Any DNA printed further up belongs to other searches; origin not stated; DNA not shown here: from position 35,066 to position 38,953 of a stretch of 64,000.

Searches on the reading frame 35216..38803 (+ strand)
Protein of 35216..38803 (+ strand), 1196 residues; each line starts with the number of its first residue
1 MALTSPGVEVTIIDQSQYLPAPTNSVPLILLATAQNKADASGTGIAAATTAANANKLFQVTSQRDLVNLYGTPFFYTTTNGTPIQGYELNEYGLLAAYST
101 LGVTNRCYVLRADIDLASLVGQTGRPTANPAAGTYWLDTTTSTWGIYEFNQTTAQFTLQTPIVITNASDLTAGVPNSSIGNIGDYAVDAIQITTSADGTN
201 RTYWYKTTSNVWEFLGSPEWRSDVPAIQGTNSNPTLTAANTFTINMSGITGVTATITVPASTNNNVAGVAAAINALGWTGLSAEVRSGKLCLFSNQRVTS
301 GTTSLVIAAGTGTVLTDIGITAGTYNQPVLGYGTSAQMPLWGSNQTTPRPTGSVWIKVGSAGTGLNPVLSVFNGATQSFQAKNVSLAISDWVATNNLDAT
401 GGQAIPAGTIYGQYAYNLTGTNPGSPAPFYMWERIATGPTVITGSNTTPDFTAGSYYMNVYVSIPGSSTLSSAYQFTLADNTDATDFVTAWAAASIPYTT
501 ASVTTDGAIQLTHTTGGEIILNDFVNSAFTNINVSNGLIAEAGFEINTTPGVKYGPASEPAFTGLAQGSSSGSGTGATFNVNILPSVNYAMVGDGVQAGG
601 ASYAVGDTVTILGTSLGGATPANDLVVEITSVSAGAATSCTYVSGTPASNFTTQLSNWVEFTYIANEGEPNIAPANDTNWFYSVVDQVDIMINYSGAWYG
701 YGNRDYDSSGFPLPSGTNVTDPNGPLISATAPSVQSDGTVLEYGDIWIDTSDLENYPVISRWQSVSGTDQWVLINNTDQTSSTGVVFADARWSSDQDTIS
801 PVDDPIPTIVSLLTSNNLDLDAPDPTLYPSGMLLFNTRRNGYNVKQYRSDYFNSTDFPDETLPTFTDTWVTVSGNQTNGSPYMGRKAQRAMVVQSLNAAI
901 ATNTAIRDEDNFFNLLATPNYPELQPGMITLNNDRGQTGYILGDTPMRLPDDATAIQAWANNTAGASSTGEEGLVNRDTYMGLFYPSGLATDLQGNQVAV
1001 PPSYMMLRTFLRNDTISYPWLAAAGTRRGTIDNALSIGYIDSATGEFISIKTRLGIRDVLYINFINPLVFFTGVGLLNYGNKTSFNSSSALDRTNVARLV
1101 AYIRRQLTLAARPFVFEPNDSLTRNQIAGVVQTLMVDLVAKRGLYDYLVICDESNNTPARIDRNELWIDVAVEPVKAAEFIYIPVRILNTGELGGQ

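Call 34: search_protein_families(library=pfam, proteins=[window:35216-38803:+], max_evalue=0.001)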
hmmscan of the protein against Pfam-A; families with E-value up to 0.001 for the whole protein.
window:35216-38803:+ (1196 aa): 2 families
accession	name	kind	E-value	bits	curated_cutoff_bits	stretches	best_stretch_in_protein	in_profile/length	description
PF17482.7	Phage_sheath_1C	-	4.2e-12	46.4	26.9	1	1088-1186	3-102/104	Phage tail sheath C-terminal domain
PF07196.18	Flagellin_IN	-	0.00085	19.9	22.7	1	241-295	1-54/55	Flagellin hook IN motif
